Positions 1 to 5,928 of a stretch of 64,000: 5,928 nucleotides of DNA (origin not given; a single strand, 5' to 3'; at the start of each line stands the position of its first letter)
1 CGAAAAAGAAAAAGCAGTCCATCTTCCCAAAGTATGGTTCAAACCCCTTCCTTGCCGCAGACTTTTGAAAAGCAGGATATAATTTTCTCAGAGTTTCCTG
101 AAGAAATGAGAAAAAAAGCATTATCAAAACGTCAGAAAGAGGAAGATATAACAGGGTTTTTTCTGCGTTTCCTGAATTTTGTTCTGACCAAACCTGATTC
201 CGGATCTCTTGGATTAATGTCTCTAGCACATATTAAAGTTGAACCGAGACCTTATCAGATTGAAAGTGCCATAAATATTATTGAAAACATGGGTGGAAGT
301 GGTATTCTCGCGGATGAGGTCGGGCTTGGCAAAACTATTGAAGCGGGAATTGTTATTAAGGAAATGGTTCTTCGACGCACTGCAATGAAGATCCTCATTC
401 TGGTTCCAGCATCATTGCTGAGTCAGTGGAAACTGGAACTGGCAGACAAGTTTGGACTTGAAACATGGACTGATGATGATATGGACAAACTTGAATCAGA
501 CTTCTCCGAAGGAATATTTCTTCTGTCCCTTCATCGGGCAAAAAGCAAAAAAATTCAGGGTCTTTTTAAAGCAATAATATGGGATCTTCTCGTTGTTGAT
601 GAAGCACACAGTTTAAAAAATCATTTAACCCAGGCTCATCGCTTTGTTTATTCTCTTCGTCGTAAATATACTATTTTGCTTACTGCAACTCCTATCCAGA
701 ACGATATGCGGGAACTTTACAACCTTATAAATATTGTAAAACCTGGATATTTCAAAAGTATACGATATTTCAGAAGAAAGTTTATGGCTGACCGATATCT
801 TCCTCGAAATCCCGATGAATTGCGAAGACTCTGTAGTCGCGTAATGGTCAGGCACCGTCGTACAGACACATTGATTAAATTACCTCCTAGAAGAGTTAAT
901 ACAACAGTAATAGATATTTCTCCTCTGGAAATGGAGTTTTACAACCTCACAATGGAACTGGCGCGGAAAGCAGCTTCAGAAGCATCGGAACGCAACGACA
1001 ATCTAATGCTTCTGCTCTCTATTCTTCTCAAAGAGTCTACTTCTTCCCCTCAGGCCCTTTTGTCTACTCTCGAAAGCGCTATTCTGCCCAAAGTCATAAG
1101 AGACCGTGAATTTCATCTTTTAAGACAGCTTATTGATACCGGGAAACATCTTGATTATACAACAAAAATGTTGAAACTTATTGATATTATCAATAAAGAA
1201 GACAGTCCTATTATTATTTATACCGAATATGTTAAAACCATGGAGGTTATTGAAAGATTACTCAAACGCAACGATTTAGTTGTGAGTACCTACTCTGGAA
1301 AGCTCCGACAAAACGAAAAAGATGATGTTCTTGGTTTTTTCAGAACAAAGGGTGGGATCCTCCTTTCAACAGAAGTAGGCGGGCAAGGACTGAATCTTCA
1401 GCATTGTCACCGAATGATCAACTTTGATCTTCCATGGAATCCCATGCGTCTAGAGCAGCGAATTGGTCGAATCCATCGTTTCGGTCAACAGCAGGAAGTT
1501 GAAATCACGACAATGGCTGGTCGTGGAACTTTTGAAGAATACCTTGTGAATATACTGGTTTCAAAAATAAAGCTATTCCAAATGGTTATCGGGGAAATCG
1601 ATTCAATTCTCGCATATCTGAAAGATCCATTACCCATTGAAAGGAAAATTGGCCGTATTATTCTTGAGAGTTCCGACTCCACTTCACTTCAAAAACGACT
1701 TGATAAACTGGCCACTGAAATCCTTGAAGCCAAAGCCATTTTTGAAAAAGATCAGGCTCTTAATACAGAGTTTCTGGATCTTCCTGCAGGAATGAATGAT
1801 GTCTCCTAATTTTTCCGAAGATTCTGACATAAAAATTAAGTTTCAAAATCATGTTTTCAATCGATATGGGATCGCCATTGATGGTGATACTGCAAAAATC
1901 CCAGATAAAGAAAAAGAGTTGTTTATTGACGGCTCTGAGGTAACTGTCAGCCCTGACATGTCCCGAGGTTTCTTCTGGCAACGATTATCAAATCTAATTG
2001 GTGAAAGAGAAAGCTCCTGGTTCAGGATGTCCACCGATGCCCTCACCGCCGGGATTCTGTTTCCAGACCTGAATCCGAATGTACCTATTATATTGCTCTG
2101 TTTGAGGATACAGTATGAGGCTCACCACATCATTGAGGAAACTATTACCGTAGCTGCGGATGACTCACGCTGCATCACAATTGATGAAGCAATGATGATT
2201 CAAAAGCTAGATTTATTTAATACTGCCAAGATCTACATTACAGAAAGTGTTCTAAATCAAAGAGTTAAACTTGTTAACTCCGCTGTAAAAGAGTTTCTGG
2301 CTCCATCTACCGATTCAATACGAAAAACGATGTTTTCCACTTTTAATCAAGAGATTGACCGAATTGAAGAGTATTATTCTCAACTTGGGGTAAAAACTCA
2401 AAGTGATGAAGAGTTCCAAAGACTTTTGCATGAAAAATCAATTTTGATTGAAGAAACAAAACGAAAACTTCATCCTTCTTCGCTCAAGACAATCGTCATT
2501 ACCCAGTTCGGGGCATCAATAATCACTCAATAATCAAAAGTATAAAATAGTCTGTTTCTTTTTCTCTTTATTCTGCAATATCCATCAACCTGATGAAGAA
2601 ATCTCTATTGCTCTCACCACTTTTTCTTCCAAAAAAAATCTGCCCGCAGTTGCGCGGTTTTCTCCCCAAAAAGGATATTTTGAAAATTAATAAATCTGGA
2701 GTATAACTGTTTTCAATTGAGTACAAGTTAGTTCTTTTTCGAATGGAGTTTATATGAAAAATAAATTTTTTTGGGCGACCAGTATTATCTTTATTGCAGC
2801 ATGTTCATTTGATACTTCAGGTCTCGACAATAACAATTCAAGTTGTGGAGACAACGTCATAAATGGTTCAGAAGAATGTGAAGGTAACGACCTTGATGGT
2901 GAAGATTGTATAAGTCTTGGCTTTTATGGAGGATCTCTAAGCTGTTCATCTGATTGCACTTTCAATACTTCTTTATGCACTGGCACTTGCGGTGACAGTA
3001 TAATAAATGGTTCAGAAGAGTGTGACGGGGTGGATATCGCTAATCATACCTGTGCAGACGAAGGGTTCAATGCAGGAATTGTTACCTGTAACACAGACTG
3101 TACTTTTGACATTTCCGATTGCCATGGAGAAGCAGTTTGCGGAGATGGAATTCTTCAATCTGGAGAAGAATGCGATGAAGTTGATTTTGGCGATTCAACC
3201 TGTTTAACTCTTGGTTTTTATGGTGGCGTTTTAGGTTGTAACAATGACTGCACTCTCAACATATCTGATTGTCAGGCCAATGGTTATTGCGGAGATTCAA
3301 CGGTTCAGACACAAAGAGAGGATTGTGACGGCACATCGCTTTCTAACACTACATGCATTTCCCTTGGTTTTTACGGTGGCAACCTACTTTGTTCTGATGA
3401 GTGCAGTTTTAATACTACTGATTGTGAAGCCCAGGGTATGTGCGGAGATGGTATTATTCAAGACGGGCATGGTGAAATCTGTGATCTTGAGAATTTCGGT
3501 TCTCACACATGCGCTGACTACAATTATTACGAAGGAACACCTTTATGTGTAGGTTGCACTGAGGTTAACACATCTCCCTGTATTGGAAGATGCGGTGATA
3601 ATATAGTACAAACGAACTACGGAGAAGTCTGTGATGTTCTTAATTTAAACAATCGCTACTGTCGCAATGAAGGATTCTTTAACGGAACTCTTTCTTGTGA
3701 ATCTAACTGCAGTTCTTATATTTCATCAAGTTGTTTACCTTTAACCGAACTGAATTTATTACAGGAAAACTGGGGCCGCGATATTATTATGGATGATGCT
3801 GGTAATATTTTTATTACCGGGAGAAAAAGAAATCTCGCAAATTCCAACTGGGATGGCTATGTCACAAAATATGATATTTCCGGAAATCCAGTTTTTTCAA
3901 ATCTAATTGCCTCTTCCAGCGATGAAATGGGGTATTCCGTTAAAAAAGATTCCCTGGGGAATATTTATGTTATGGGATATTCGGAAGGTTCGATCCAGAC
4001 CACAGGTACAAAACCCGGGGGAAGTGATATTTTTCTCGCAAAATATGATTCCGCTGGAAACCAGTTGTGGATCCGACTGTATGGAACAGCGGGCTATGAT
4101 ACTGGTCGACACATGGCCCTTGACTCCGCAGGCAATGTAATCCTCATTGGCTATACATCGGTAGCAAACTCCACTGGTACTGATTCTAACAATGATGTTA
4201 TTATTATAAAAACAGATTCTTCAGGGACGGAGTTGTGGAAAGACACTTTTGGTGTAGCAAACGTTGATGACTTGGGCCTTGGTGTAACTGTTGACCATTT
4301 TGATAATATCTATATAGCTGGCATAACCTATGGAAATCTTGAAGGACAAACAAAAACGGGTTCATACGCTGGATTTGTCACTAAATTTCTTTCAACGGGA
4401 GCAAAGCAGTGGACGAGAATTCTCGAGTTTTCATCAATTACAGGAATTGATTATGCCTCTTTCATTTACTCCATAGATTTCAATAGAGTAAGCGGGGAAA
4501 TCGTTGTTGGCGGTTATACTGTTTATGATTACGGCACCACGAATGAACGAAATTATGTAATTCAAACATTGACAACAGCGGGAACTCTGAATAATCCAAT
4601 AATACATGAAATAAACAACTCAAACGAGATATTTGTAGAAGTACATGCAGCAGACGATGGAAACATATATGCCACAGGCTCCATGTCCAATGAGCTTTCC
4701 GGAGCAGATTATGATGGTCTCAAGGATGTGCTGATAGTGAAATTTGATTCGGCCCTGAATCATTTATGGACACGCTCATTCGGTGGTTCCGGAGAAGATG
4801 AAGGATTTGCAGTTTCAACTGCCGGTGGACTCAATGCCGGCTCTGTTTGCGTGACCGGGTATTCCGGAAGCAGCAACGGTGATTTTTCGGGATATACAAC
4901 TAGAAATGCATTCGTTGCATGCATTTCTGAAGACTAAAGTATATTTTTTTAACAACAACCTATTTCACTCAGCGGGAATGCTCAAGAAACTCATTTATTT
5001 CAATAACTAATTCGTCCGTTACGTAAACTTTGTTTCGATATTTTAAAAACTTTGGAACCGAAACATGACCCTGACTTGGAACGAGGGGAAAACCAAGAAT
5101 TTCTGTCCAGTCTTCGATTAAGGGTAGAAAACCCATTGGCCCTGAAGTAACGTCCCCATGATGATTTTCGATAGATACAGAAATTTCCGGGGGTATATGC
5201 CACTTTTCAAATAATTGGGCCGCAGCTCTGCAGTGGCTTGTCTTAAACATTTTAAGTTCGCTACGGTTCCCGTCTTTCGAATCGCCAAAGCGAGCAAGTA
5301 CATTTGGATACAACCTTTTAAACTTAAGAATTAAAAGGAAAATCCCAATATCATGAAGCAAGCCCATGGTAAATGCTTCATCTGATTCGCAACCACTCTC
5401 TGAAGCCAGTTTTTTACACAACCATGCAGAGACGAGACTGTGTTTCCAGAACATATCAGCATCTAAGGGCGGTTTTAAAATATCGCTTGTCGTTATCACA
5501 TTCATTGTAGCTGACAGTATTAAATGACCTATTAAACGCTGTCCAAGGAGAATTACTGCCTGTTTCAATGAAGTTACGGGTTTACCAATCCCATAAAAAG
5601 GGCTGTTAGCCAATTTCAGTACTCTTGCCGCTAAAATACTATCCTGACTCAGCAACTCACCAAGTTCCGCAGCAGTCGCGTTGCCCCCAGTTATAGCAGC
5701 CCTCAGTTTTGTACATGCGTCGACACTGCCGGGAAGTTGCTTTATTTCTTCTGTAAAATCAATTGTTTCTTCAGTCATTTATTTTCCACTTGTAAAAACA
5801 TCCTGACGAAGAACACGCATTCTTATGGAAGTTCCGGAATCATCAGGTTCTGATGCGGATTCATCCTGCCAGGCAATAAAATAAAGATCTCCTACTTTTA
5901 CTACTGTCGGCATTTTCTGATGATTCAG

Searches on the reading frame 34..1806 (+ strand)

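Call 13: search_protein_families(library=pfam, proteins=[window:34-1806:+], max_evalue=0.01)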
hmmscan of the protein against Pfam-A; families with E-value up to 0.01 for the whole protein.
window:34-1806:+ (591 aa): 5 families
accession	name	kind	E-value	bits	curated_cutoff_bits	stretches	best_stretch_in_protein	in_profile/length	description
PF00176.29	SNF2-rel_dom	-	4e-42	144.7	24.9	1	86-334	15-283/290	SNF2-related domain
PF00271.37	Helicase_C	-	2.2e-23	83.1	23.5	1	378-484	2-110/110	Helicase conserved C-terminal domain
PF04851.21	ResIII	-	8.1e-12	45.8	22.5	1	69-221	2-163/164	Type III restriction enzyme, res subunit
PF00270.35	DEAD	-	4.9e-07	30.1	26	1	78-224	6-163/167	DEAD/DEAH box helicase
PF22590.2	Cas3-like_C_2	-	0.0074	17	27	0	411-483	30-104/106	CRISPR-associated nuclease/helicase Cas3, C-terminal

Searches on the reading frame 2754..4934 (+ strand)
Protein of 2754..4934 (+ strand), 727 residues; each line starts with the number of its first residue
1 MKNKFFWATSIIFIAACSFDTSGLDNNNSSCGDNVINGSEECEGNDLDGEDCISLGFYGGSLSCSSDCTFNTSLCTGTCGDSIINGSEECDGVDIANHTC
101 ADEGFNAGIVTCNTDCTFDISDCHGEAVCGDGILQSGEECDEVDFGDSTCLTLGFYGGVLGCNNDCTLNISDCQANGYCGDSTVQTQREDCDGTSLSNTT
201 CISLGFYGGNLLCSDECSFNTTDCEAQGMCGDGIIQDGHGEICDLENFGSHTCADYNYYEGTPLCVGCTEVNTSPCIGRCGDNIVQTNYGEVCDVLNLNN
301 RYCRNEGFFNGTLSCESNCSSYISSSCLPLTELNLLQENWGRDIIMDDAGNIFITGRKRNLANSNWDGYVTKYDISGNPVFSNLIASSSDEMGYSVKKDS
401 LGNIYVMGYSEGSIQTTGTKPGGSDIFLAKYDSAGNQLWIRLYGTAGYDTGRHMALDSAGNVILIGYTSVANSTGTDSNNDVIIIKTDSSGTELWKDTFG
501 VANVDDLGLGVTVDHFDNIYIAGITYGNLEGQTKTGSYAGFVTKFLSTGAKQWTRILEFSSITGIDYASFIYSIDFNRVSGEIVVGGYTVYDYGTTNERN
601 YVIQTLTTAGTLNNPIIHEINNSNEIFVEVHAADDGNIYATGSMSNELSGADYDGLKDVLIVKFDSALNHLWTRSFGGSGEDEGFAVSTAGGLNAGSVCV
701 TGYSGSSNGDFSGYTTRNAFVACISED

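Call 13: search_protein_families(library=pfam, proteins=[window:2754-4934:+], max_evalue=0.01)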
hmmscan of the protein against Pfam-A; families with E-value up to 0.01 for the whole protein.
window:2754-4934:+ (727 aa): 2 families
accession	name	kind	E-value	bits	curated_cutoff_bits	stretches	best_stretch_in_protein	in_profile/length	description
PF06739.17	SBBP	-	9.4e-12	45.1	20.5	1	439-471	2-35/38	Beta-propeller repeat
PF13948.11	DUF4215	-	8.5e-06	26.4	27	0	63-100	3-43/47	Domain of unknown function (DUF4215)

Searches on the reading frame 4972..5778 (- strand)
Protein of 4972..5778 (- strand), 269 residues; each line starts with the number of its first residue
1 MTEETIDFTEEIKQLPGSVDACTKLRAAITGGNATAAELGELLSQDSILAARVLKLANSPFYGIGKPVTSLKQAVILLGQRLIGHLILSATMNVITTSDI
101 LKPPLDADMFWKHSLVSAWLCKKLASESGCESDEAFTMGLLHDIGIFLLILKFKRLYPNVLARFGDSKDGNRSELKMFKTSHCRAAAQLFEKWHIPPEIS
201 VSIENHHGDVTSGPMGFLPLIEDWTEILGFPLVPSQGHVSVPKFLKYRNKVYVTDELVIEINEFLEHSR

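Call 13: search_protein_families(library=pfam, proteins=[window:4972-5778:-], max_evalue=0.01)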
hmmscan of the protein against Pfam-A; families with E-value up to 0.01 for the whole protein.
window:4972-5778:- (269 aa): 2 families
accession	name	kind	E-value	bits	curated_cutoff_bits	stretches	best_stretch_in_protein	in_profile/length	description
PF08668.18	HDOD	-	2.4e-44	151.6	22.9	1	15-207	1-194/196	HDOD domain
PF01966.28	HD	-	2.9e-06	28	22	1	111-209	2-88/116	HD domain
